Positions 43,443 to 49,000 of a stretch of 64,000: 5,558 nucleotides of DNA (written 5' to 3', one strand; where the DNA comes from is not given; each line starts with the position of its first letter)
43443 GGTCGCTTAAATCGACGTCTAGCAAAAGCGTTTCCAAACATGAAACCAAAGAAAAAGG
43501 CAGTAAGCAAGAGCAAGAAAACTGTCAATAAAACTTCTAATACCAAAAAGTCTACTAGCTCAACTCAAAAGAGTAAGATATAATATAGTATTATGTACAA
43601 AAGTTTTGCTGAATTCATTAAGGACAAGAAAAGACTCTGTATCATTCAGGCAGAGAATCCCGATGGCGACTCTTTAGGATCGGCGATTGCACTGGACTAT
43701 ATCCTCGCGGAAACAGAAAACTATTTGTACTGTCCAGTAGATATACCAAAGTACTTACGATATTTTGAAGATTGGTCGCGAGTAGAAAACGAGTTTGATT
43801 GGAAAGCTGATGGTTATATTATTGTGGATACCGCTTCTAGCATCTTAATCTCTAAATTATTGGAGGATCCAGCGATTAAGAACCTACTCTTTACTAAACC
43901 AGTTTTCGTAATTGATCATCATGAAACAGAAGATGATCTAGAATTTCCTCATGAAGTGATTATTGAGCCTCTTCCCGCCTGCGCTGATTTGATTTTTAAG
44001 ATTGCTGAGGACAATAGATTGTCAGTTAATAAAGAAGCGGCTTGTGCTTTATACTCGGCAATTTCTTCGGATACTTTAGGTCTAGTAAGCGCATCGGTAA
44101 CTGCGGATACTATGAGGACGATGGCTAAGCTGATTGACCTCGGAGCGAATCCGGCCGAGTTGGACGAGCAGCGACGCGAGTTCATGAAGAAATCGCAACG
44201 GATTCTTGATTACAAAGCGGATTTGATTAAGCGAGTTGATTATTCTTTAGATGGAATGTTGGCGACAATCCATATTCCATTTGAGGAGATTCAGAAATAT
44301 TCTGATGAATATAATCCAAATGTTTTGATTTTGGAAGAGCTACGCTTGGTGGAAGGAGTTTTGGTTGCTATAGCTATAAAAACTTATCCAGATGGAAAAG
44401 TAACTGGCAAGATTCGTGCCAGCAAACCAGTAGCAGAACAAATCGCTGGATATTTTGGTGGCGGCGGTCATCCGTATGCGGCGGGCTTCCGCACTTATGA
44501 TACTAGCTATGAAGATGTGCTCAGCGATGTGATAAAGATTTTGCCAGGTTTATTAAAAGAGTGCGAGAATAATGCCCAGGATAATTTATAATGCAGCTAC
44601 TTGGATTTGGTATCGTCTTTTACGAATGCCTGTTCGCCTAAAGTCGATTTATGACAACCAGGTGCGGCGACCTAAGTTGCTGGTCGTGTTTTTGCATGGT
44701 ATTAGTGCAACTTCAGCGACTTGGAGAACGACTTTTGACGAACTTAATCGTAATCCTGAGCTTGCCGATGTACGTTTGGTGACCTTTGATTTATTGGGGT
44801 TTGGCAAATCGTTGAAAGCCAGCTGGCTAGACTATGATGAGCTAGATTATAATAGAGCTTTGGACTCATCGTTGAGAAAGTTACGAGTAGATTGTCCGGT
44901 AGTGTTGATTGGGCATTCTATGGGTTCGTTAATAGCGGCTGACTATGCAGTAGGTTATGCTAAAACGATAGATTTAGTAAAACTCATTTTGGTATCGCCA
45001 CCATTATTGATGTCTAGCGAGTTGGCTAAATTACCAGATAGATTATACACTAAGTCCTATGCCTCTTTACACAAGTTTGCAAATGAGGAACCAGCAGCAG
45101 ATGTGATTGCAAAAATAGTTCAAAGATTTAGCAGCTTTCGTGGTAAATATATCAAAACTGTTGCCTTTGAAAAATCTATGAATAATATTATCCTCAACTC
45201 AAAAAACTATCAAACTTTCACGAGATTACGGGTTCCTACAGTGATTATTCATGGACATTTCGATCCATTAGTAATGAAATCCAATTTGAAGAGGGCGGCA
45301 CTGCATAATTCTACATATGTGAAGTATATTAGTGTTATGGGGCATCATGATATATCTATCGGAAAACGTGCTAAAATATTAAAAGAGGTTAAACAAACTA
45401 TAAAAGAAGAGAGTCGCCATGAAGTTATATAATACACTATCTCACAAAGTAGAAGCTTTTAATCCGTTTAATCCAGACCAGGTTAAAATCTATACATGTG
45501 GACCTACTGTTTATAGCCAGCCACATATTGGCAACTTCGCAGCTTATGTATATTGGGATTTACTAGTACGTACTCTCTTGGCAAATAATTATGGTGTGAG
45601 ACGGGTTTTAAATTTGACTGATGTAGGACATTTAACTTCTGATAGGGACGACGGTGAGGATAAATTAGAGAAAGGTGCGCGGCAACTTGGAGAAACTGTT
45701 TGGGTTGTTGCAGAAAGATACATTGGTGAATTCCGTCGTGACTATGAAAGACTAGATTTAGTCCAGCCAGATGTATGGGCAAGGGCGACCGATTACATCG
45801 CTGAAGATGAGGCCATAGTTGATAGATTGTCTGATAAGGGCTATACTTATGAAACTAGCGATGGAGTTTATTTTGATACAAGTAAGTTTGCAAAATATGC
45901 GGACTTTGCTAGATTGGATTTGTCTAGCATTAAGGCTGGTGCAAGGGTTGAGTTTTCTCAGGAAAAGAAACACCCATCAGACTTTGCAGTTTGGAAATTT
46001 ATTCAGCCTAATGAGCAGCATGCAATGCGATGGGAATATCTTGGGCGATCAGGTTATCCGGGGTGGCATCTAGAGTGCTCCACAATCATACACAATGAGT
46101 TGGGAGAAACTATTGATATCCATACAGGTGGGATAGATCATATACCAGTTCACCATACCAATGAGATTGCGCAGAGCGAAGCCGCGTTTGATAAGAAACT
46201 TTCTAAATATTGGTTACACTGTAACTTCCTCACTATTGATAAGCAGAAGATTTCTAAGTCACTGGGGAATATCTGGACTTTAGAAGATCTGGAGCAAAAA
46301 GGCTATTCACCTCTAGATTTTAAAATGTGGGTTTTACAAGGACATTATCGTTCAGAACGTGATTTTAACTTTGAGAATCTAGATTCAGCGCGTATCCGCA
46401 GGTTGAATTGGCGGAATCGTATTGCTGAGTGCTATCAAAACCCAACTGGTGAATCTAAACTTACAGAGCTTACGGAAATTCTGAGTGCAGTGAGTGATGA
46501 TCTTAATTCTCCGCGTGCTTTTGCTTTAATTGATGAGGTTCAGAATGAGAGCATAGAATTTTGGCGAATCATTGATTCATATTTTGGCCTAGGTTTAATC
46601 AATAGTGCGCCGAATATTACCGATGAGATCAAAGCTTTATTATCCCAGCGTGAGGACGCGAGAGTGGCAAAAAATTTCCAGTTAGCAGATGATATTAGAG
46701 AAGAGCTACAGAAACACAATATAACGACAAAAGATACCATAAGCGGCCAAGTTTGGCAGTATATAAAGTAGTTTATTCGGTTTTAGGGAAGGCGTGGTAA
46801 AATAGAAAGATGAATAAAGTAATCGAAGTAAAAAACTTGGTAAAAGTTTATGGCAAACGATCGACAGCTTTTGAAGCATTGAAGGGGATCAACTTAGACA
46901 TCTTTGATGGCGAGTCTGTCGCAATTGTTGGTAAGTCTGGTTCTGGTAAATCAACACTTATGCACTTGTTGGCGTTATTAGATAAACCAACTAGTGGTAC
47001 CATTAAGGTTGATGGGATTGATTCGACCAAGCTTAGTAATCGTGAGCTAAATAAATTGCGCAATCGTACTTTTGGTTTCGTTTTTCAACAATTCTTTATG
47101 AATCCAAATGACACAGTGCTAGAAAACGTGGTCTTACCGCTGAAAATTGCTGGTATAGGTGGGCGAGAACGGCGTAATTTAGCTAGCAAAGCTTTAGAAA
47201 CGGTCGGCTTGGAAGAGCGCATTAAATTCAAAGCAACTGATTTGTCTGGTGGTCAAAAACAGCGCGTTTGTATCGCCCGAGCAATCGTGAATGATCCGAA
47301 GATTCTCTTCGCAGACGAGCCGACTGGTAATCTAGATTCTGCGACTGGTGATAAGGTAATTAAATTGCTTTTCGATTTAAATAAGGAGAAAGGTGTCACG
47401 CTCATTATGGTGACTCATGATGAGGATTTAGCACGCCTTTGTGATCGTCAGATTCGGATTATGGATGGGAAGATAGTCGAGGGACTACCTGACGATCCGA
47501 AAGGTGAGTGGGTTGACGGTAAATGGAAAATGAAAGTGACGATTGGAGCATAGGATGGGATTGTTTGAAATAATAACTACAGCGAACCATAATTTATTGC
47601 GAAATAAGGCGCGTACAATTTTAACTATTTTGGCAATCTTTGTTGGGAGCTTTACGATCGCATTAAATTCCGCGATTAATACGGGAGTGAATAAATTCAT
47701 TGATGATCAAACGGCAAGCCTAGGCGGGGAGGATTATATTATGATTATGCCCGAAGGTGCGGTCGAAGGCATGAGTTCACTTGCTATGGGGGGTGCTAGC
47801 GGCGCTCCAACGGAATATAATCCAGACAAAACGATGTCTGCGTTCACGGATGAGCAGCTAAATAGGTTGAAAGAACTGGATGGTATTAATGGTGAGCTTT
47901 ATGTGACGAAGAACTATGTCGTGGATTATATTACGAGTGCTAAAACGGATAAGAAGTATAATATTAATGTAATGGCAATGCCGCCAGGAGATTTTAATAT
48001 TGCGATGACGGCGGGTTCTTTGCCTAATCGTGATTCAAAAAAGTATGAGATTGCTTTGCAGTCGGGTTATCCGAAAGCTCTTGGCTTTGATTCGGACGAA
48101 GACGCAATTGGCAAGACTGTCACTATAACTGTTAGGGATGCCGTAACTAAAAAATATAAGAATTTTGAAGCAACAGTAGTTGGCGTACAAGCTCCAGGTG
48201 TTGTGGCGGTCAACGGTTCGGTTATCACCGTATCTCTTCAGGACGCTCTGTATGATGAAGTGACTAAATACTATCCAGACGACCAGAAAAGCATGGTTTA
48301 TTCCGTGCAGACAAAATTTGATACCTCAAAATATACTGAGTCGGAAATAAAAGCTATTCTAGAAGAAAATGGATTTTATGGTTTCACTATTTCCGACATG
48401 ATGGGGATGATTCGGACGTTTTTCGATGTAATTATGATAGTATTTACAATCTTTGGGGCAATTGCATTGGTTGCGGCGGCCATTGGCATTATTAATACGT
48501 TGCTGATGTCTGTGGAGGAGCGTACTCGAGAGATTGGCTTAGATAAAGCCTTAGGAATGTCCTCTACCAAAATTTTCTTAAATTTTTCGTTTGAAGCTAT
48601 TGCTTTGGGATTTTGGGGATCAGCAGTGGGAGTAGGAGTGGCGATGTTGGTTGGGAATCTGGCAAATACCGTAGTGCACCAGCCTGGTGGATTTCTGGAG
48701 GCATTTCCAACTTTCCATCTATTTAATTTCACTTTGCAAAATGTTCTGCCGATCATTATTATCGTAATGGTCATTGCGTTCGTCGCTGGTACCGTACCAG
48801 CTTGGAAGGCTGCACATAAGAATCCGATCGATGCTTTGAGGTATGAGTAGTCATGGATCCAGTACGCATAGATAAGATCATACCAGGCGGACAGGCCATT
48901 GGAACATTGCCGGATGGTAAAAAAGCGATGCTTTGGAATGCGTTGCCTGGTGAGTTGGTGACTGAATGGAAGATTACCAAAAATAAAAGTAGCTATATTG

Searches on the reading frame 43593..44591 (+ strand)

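Call 26: search_protein_families(library=pfam, proteins=[window:43593-44591:+], max_evalue=0.001)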
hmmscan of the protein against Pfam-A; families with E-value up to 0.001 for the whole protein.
window:43593-44591:+ (332 aa): 2 families
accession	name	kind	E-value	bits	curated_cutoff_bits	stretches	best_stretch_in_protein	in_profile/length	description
PF01368.27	DHH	-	1.1e-10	42.3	28.1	1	16-157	3-125/125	DHH family, N-terminal domain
PF02272.25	DHHA1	-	7.3e-06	26.8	25.9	1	247-315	22-94/102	DHHA1 domain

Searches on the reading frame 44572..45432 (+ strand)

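Call 26: search_protein_families(library=pfam, proteins=[window:44572-45432:+], max_evalue=0.001)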
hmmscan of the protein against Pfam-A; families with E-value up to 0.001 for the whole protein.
window:44572-45432:+ (286 aa): 6 families
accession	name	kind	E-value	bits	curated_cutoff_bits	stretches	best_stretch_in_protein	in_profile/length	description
PF00561.26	Abhydrolase_1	-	3.1e-18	66.8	25.8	1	37-157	2-123/245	alpha/beta hydrolase fold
PF12697.13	Abhydrolase_6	-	4.6e-17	63.9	26.3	1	38-160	1-113/217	Alpha/beta hydrolase family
PF12146.15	Hydrolase_4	-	2.4e-15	56.9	27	1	33-243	2-214/239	Serine aminopeptidase, S33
PF20408.4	Abhydrolase_11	-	3.5e-05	24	27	0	213-268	120-174/193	Alpha/beta hydrolase domain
PF06821.19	Ser_hydrolase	-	7.3e-05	23.2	22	0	93-148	42-95/172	Serine hydrolase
PF05057.20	DUF676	-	0.00039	20.4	20.3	0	35-132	5-101/217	Putative serine esterase (DUF676)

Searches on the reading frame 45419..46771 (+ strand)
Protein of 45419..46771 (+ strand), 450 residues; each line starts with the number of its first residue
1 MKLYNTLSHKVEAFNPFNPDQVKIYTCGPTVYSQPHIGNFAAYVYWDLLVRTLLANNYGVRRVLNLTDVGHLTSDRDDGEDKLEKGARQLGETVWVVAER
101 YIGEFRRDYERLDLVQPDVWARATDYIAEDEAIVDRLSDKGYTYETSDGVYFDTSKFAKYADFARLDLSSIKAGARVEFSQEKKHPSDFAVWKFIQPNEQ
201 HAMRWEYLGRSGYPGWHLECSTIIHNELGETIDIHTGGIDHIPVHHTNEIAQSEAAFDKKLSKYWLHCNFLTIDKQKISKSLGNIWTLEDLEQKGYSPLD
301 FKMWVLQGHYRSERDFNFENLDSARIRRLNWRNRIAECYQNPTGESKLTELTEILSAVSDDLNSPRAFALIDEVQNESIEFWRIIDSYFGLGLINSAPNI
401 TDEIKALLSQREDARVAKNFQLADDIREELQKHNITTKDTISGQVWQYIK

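Call 26: search_protein_families(library=pfam, proteins=[window:45419-46771:+], max_evalue=0.001)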
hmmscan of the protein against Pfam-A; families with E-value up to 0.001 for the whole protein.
window:45419-46771:+ (450 aa): 3 families
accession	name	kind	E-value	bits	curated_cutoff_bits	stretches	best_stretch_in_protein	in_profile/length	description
PF01406.26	tRNA-synt_1e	-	5.7e-83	279.2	27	1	14-324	2-299/301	tRNA synthetases class I (C) catalytic domain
PF23493.1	CysS_C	-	3.7e-07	30.6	23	1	398-446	2-50/51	Cysteinyl-tRNA ligase anticodon binding domain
PF09334.17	tRNA-synt_1g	-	5e-07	29.2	20.1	0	31-162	10-132/391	tRNA synthetases class I (M)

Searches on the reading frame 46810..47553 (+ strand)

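Call 26: search_protein_families(library=pfam, proteins=[window:46810-47553:+], max_evalue=0.001)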
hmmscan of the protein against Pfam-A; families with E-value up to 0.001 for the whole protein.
window:46810-47553:+ (247 aa): 5 families
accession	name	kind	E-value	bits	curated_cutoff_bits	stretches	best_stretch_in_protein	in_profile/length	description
PF00005.33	ABC_tran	-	6.3e-36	124.4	25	1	24-172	1-136/137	ABC transporter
PF13304.12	AAA_21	-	8e-08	33.1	27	0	37-61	2-43/304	AAA domain, putative AbiEii toxin, Type IV TA system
PF02463.25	SMC_N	-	2.4e-05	24.3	40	0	32-218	22-212/220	RecF/RecN/SMC N terminal domain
PF13555.12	AAA_29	-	0.00032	20.8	27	1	34-52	23-41/61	P-loop containing region of AAA domain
PF13175.12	AAA_15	-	0.00035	20.7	32.1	0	25-85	15-70/374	AAA ATPase domain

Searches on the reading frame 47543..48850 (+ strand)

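Call 26: search_protein_families(library=pfam, proteins=[window:47543-48850:+], max_evalue=0.001)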
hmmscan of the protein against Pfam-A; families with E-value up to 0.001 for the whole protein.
window:47543-48850:+ (435 aa): 2 families
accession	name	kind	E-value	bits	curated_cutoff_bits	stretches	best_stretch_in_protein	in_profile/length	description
PF02687.27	FtsX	-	1.4e-17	64.3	25.5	1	303-428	2-120/120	FtsX-like permease C-terminal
PF12704.14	MacB_PCD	-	3.5e-08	34.4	27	1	25-239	1-180/207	MacB-like periplasmic core domain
